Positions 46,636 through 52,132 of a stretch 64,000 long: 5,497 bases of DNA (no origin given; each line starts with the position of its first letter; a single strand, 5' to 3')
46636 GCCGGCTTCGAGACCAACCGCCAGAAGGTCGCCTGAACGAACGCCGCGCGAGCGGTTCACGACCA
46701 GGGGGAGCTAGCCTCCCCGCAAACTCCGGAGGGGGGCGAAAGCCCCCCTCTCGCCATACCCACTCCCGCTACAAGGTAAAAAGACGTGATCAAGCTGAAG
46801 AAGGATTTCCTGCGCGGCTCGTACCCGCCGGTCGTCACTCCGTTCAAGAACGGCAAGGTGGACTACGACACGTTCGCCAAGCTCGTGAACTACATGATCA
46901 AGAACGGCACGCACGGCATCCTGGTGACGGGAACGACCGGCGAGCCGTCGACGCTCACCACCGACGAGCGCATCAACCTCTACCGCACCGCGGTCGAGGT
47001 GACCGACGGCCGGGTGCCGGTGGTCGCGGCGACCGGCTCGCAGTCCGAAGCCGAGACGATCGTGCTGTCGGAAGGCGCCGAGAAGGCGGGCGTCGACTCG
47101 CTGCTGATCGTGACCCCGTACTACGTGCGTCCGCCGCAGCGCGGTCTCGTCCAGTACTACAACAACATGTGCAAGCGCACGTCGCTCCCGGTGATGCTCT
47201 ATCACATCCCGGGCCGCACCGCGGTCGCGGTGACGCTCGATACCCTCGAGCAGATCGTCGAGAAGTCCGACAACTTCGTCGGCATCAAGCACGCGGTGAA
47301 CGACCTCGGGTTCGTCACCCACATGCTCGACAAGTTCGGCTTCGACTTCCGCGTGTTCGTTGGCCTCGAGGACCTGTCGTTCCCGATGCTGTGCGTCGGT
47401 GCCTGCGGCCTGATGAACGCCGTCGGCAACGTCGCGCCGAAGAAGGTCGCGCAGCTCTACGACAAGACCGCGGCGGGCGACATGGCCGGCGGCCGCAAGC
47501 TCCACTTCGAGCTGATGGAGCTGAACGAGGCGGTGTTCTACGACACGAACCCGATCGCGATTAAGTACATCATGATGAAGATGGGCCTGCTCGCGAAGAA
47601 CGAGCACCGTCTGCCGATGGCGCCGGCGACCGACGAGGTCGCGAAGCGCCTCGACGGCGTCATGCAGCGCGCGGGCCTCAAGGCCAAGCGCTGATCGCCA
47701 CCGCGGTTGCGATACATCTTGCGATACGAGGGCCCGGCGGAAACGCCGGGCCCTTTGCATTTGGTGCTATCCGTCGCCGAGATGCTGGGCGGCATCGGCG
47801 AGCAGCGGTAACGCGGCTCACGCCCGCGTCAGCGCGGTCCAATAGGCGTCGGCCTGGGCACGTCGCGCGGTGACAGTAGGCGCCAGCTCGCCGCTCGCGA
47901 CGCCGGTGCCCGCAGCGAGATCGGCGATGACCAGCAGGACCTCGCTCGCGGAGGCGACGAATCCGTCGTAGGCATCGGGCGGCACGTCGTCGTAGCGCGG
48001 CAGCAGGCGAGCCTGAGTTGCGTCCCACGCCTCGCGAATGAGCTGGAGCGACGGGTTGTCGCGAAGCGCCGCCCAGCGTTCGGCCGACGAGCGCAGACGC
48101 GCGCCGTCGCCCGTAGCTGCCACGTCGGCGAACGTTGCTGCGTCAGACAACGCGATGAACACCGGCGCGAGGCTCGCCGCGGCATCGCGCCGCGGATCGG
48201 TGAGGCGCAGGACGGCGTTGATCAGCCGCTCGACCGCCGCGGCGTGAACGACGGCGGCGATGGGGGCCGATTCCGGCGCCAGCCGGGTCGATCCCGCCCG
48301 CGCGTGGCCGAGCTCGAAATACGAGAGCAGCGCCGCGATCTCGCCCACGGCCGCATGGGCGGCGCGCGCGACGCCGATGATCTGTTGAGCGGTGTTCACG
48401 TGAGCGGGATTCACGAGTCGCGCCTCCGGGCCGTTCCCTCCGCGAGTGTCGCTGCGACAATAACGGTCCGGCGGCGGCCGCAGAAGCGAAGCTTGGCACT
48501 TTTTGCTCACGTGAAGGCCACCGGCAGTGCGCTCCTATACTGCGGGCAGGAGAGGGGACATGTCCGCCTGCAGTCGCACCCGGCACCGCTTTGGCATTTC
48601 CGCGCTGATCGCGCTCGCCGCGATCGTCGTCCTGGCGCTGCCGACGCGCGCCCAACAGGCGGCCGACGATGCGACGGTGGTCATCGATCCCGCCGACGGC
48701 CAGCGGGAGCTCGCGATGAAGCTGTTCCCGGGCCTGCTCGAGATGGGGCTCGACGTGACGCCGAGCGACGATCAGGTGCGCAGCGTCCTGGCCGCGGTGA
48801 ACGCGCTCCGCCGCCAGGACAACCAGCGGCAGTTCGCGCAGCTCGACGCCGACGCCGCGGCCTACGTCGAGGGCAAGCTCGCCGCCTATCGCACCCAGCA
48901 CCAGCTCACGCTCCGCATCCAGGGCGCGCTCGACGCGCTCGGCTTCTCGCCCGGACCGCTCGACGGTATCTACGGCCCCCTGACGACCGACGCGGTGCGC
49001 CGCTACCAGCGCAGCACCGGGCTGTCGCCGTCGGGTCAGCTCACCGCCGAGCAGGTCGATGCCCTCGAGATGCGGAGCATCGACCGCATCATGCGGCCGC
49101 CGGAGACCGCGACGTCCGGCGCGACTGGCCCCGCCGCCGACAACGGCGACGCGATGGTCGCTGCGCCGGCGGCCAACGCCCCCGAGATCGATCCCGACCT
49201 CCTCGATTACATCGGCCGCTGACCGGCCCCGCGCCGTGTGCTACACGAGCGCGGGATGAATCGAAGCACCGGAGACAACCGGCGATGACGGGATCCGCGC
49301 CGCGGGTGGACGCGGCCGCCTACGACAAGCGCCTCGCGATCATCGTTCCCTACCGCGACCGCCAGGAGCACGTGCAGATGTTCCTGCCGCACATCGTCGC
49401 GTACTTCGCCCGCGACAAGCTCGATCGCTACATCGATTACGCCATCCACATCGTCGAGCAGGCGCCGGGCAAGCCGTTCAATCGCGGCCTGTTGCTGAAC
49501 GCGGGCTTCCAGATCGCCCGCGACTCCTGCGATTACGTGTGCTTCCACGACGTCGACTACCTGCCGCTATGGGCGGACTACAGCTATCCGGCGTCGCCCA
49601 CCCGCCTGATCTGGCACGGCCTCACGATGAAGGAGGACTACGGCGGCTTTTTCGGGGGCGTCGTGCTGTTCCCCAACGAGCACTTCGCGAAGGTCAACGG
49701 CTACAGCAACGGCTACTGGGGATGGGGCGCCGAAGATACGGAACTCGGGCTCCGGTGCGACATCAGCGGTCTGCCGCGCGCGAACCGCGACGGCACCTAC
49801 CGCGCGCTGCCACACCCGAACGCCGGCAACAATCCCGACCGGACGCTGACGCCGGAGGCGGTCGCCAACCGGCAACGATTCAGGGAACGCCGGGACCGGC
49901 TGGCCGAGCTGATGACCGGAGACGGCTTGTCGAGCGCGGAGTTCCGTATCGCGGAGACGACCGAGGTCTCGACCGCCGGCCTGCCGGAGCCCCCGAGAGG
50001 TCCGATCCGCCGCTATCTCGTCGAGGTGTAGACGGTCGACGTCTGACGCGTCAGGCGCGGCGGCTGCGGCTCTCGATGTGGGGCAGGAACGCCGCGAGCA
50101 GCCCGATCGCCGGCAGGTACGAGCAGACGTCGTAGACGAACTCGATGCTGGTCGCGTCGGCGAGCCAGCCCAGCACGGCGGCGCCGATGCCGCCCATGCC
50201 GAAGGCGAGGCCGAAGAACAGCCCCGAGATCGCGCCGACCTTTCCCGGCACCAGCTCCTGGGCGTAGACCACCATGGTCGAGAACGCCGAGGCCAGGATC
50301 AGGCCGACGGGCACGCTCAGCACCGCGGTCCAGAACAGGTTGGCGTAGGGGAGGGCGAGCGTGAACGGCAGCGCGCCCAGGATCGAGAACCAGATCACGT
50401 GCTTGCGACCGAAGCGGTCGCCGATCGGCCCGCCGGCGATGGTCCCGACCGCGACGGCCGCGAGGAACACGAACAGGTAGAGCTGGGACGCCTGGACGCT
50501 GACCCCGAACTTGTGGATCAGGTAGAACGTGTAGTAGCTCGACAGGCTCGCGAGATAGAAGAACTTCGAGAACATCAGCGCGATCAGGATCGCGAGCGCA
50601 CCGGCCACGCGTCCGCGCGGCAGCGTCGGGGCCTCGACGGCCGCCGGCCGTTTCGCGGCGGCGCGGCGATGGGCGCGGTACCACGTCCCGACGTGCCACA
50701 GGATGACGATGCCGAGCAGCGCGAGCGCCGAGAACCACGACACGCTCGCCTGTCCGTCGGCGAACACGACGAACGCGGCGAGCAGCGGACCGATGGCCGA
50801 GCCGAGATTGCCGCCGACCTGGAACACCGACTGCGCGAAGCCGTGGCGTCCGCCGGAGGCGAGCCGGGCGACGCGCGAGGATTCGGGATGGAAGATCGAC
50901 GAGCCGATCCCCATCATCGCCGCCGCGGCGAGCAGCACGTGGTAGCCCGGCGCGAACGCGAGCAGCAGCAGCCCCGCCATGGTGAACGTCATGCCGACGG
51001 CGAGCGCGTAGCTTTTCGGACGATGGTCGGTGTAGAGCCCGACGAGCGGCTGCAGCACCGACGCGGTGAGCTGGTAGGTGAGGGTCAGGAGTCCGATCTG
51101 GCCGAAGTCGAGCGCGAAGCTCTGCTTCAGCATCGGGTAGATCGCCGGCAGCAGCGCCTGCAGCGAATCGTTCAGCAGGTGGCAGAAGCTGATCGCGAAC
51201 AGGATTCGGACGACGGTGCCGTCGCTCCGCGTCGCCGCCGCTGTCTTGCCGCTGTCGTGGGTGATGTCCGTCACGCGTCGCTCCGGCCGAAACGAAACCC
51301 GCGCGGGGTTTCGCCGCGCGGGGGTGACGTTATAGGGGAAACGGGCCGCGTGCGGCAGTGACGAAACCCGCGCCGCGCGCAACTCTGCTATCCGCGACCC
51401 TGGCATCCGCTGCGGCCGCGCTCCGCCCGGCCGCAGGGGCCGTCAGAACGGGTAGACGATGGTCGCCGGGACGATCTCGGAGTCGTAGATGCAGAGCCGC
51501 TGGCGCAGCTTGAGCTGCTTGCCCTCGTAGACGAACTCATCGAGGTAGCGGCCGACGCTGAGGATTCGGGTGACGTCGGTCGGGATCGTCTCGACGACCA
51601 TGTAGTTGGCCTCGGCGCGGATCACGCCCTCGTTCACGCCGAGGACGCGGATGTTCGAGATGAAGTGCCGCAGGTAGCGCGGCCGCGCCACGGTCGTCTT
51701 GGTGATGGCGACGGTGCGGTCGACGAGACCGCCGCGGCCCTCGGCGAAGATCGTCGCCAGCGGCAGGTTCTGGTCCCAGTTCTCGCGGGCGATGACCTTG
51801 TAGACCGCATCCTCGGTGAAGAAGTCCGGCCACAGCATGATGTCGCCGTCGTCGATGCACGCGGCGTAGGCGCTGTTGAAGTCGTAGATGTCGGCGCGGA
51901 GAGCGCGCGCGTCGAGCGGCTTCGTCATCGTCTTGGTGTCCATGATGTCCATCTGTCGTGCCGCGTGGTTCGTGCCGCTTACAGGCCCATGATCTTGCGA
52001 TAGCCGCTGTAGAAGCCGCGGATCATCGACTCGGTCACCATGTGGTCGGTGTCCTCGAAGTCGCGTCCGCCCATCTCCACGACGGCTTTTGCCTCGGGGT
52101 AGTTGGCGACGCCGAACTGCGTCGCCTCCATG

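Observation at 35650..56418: Dispersed Rieske-oxygenase-centred catabolic gene set of unknown substrate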

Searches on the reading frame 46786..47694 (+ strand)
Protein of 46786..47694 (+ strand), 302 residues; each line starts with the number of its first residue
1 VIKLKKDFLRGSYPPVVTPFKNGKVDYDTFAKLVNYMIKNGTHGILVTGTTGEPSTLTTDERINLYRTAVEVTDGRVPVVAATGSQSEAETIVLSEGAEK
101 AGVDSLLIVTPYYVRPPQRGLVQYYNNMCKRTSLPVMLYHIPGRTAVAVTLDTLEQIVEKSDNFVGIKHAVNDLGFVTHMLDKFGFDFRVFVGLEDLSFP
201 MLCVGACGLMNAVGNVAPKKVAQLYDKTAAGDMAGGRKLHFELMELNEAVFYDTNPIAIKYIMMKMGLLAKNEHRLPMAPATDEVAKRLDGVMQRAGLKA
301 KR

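Call 6: search_protein_families(library=pfam, proteins=[window:46786-47694:+])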
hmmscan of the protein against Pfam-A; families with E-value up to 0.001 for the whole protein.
window:46786-47694:+ (302 aa): 1 family
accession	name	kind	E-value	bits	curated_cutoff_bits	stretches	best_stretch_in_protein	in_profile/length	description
PF00701.28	DHDPS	-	6.4e-76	255.3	22.1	1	10-292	3-285/289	Dihydrodipicolinate synthetase family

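Call 9: search_protein_families(library=ncbifam, proteins=[window:46786-47694:+], max_evalue=0.01)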
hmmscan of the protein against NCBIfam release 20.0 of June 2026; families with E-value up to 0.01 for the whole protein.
window:46786-47694:+ (302 aa): 7 families
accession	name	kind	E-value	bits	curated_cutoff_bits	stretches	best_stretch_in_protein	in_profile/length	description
TIGR02313.1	HpaI-NOT-DapA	exception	2.9e-91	305.3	396.7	1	9-298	1-291/294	2,4-dihydroxyhept-2-ene-1,7-dioic acid aldolase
TIGR00674.1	dapA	equivalog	3.7e-80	268.8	206.15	1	12-294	2-284/286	4-hydroxy-tetrahydrodipicolinate synthase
NF003164.0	PRK04147.1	equivalog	1.1e-37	129.9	281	1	9-295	4-289/294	N-acetylneuraminate lyase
NF002958.0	PRK03620.1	subfamily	3.1e-36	124.8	278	1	17-295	19-298/307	5-dehydro-4-deoxyglucarate dehydratase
NF040954.1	Arch_KDGaldase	equivalog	2.3e-33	115.7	390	1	15-290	6-275/288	bifunctional 2-dehydro-3-deoxy-phosphogluconate/2-dehydro-3-deoxy-6-phosphogalactonate aldolase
TIGR03249.1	KdgD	equivalog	1.1e-32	113.4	373.95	1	16-296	16-298/299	5-dehydro-4-deoxyglucarate dehydratase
TIGR00683.1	nanA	equivalog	4.9e-30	104.8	382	1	9-288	1-280/293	N-acetylneuraminate lyase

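Call 48: search_solved_structures(query=window:46786-47694:+, max_evalue=1e-30)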
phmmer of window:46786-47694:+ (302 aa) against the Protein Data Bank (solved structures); distinct sequences matched with E-value up to 1e-30: 74 (the best 60 are shown).
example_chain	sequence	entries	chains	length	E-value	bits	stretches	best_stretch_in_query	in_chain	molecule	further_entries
1o5k_A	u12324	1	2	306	9.1e-67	228.4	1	9-298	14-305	4-hydroxy-tetrahydrodipicolinate synthase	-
3pb2_A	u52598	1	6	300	4.9e-66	226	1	9-298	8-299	Dihydrodipicolinate synthase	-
3pb0_A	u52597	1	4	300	1.2e-65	224.7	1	9-298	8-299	Dihydrodipicolinate synthase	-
3qze_A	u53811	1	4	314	1.8e-60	207.7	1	8-297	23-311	Dihydrodipicolinate synthase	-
6p90_A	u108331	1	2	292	2.1e-60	207.5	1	9-297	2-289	4-hydroxy-tetrahydrodipicolinate synthase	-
2ehh_A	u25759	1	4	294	2.2e-60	207.4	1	10-300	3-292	Dihydrodipicolinate synthase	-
3noe_A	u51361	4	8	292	3.1e-60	206.9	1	9-289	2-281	Dihydrodipicolinate synthase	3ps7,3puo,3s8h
3hij_A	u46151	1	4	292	3.2e-60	206.9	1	16-295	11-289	Dihydrodipicolinate synthase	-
1xky_A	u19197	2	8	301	3.5e-60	206.8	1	15-295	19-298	dihydrodipicolinate synthase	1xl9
6t3t_B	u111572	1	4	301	6.8e-60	205.8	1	9-296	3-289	4-hydroxy-tetrahydrodipicolinate synthase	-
2yxg_A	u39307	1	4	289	2e-59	204.3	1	9-298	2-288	Dihydrodipicolinate synthase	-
6xgs_A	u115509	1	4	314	6.2e-56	192.8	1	8-298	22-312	4-hydroxy-tetrahydrodipicolinate synthase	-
3si9_A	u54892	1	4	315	6.9e-56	192.7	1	8-298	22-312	Dihydrodipicolinate synthase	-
4icn_A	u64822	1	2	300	3.4e-54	187.1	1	8-298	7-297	DIHYDRODIPICOLINATE SYNTHASE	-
3pud_A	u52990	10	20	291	3.8e-54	186.9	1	9-298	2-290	Dihydrodipicolinate synthase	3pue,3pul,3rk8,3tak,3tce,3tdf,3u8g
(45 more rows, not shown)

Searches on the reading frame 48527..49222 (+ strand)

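Call 6: search_protein_families(library=pfam, proteins=[window:48527-49222:+])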
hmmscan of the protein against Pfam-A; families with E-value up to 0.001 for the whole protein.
window:48527-49222:+ (231 aa): 1 family
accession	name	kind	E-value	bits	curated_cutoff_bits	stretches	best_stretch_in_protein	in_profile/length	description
PF01471.23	PG_binding_1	-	3.4e-13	50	23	1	130-180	7-57/57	Putative peptidoglycan binding domain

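Call 9: search_protein_families(library=ncbifam, proteins=[window:48527-49222:+], max_evalue=0.01)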
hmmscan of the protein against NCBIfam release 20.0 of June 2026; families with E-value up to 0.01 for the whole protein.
window:48527-49222:+ (231 aa): 4 families
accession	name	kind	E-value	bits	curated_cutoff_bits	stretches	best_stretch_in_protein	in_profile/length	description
TIGR02869.1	spore_SleB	equivalog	1.8e-07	31.3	236.5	1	129-183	17-71/201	spore cortex-lytic enzyme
TIGR03979.1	His_Ser_Rich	equivalog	2.4e-07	30.9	121.65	1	124-180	130-186/190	His-Xaa-Ser repeat protein HxsA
NF004786.0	PRK06132.1-3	equivalog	1.8e-06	27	329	1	79-172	175-269/418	hypothetical protein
NF052377.1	lmo1851_S41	exception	1.5e-05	23.9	725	1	129-180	394-445/468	lmo1851 family serine protease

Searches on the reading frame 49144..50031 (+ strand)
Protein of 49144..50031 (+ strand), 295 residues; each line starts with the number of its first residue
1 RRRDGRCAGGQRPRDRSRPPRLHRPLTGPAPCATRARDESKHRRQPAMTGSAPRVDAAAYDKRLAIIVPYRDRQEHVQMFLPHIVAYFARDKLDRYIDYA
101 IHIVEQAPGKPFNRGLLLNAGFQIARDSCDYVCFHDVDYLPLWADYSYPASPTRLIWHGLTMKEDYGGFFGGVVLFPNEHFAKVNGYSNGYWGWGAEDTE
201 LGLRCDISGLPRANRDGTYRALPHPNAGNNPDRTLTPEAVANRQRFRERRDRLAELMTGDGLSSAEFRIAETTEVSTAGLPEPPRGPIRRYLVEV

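Call 6: search_protein_families(library=pfam, proteins=[window:49144-50031:+])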
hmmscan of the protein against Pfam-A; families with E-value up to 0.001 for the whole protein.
window:49144-50031:+ (295 aa): 2 families
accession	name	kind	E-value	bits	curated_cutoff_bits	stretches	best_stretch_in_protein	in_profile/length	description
PF13733.12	Glyco_transf_7N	-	1.7e-19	70.2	27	1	59-142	44-125/134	N-terminal region of glycosyl transferase group 7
PF02709.20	Glyco_transf_7C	-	7e-17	61.3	23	1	162-210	12-60/78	N-terminal domain of galactosyltransferase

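Call 9: search_protein_families(library=ncbifam, proteins=[window:49144-50031:+], max_evalue=0.01)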
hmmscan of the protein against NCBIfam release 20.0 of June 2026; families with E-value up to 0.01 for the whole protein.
window:49144-50031:+ (295 aa): 0 families

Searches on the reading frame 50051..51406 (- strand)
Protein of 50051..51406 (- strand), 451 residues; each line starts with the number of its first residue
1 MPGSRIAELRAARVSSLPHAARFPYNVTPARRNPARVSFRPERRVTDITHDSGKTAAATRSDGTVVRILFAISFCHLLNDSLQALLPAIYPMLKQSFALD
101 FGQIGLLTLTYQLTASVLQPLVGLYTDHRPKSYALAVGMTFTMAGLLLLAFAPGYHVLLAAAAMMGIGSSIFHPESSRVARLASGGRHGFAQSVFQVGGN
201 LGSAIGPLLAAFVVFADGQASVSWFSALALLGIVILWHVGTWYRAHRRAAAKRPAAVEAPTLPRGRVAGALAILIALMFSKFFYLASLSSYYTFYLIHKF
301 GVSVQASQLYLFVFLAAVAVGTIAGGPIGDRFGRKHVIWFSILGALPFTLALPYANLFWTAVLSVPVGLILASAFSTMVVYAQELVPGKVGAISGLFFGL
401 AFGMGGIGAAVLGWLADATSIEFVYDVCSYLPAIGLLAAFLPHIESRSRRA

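Call 6: search_protein_families(library=pfam, proteins=[window:50051-51406:-])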
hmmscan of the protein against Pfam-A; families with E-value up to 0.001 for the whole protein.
window:50051-51406:- (451 aa): 1 family
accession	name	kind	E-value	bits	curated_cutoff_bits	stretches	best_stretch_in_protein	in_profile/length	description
PF07690.21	MFS_1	-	2.6e-46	158.6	33.4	2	72-408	4-345/347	Major Facilitator Superfamily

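Call 9: search_protein_families(library=ncbifam, proteins=[window:50051-51406:-], max_evalue=0.01)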
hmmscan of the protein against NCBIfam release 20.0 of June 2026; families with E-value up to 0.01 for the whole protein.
window:50051-51406:- (451 aa): 16 families
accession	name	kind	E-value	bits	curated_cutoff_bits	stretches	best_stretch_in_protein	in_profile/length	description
TIGR00881.1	2A0104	subfamily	1.6e-12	47.2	407.75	1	88-234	16-166/379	phosphoglycerate transporter protein PgtP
NF012174.0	tet_MFS_A_B_C_D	equivalog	2.6e-07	29.8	475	1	63-232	206-376/382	Tet(A)/Tet(B)/Tet(C) family tetracycline efflux MFS transporter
TIGR00895.1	2A0115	subfamily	1.1e-06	27.9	418.55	1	312-435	59-184/398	aromatic acid/H+ symport family MFS transporter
TIGR00898.1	2A0119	subfamily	1.9e-06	27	550.75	1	313-415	134-237/506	cation transport protein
TIGR00890.1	2A0111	subfamily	6.4e-06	25.3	374.85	1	272-412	8-145/377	oxalate/formate antiport family MFS transporter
NF008586.0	PRK11551.1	equivalog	9e-06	24.9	410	1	298-443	43-192/406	3-(3-hydroxy-phenyl)propionate transporter MhpT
TIGR00893.1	2A0114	subfamily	1e-05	24.7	395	1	92-237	241-396/399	D-galactonate transporter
NF008654.0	PRK11652.1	equivalog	1.9e-05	23.8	479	1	86-255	29-196/397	multidrug efflux MFS transporter EmrD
TIGR00880.1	2_A_01_02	superfamily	2.5e-05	24.4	131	2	105-233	1-130/141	multidrug resistance protein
NF007256.0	PRK09705.1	subfamily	4.8e-05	22.5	312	1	83-415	22-348/393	cyanate transporter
TIGR00710.1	efflux_Bcr_CflA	subfamily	6e-05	22.6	200.9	1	276-342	15-77/385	Bcr/CflA family efflux MFS transporter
NF053813.1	MFS_TcaB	equivalog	9.8e-05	21.2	475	1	297-344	33-80/396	putative multidrug effflux MFS transporter TcaB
TIGR00891.1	2A0112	subfamily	0.00014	21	552.9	0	89-411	34-379/405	sialate:H+ symport family MFS transporter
NF008314.0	PRK11102.1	equivalog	0.00023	20.6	303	1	283-343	28-83/396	Bcr/CflA family multidrug efflux MFS transporter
NF045486.1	tet_MFS_30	exception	0.00029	20.2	730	0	98-217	36-160/392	tetracycline efflux MFS transporter Tet(30)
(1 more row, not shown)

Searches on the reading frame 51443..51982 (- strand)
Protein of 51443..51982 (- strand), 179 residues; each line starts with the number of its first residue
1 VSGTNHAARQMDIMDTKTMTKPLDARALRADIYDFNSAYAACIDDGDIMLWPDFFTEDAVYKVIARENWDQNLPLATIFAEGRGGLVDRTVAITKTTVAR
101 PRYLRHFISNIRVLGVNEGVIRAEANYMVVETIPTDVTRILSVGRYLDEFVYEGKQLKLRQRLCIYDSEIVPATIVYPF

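Call 7: search_protein_families(library=pfam, proteins=[window:51443-51982:-])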
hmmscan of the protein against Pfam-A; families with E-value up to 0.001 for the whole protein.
window:51443-51982:- (179 aa): 2 families
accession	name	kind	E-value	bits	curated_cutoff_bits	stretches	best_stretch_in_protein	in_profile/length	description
PF00866.24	Ring_hydroxyl_B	-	2.1e-11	44.5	27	1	40-170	3-141/144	Ring hydroxylating beta subunit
PF13577.12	SnoaL_4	-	1e-10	42.1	24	1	28-162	5-125/126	SnoaL-like domain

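Call 9: search_protein_families(library=ncbifam, proteins=[window:51443-51982:-], max_evalue=0.01)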
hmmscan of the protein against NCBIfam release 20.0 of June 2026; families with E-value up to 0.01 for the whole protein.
window:51443-51982:- (179 aa): 4 families
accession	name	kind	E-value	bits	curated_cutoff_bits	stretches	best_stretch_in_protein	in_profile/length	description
NF041685.1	ant_diox_AndAd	equivalog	2.8e-31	108.2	230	1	27-178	3-154/155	anthranilate 1,2-dioxygenase small subunit AndAd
NF007479.0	PRK10069.1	subfamily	3.8e-05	23.8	145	1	16-171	8-176/185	3-phenylpropionate/cinnamic acid dioxygenase subunit beta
TIGR03231.1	anthran_1_2_B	equivalog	0.0012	19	213.5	1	69-128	43-105/155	anthranilate 1,2-dioxygenase small subunit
NF042947.1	3PPDioc_HcaF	equivalog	0.0016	18.3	230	1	27-150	7-140/172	3-phenylpropionate/cinnamic acid dioxygenase subunit beta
